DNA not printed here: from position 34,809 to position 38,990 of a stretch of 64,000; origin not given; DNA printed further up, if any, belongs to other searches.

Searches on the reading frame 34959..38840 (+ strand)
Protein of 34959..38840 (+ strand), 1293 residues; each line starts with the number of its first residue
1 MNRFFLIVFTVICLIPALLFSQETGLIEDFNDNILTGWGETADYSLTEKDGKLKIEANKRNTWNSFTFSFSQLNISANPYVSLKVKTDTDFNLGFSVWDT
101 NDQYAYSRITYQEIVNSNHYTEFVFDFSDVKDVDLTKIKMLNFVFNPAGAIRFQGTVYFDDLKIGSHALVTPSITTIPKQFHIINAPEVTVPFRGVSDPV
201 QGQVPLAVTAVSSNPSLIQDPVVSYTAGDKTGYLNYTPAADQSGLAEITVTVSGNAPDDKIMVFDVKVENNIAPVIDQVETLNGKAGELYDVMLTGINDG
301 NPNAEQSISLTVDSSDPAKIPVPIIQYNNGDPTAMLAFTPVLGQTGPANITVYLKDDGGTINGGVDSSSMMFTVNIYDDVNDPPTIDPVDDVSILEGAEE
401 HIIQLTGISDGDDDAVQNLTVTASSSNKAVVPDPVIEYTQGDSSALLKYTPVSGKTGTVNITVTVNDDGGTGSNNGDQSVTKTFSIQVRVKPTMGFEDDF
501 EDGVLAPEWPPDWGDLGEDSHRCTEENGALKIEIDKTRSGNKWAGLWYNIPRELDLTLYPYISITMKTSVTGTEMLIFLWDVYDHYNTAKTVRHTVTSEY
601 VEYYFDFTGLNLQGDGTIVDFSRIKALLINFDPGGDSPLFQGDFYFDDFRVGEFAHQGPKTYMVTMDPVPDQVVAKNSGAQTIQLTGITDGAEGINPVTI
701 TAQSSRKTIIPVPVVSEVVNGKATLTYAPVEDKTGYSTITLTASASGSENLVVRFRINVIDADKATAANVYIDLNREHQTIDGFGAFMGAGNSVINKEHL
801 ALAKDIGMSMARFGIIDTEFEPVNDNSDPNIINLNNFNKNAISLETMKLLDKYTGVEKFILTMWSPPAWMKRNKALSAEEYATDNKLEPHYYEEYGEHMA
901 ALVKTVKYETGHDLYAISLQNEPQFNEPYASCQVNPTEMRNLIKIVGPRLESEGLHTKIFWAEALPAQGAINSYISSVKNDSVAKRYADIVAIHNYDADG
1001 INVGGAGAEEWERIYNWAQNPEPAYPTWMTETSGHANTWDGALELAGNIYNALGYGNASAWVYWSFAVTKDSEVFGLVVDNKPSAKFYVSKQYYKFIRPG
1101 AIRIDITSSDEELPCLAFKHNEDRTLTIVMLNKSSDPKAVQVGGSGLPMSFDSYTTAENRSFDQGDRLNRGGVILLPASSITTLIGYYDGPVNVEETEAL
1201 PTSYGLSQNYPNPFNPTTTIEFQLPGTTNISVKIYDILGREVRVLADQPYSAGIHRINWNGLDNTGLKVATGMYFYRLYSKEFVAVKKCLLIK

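Call 100: search_protein_families(library=pfam, proteins=[window:34959-38840:+], max_evalue=0.00001)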
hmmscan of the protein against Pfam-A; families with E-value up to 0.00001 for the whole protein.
window:34959-38840:+ (1293 aa): 5 families
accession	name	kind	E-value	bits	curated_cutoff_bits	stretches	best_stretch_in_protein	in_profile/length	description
PF13860.13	FlgD_ig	-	7e-08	32.8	27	1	1219-1278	13-73/79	FlgD Ig-like domain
PF18962.6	Por_Secre_tail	-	3e-07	31.1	27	1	1210-1289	2-73/75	Secretion system C-terminal sorting domain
PF17189.10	Glyco_hydro_30C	-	6.5e-07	29.8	22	1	1100-1184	1-65/65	Glycosyl hydrolase family 30 beta sandwich domain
PF17963.7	Big_9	-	9.8e-07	30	23.6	0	381-472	1-82/89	Bacterial Ig domain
PF02055.22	Glyco_hydro_30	-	7.3e-06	25.6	23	1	832-1055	65-294/348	Glycosyl hydrolase family 30 TIM-barrel domain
